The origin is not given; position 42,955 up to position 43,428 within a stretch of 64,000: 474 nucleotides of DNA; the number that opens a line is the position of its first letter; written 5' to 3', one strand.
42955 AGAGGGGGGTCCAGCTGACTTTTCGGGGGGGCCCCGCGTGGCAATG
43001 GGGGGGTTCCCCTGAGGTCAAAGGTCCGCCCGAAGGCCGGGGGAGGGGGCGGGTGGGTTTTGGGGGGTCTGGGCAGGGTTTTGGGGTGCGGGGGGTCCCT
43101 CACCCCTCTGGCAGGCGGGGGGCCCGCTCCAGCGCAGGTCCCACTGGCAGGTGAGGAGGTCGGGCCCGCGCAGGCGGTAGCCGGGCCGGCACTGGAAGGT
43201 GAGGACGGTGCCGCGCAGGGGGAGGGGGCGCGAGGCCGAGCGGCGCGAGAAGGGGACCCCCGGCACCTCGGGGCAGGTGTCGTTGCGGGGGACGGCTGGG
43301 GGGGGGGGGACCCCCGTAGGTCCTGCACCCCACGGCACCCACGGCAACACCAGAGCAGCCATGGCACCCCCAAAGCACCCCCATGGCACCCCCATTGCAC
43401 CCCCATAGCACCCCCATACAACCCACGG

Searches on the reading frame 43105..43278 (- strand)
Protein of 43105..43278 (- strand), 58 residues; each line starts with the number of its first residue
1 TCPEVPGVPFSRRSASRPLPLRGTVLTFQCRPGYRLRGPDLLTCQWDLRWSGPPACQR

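Call 10: search_protein_families(library=pfam, proteins=[window:43105-43278:-], max_evalue=0.01)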
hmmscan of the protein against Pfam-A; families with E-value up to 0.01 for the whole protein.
seq(58 aa): 1 family
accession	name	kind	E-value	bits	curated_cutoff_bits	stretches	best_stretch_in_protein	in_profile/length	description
PF00084.26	Sushi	-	2.5e-10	41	20.7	1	2-56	1-56/56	Sushi repeat (SCR repeat)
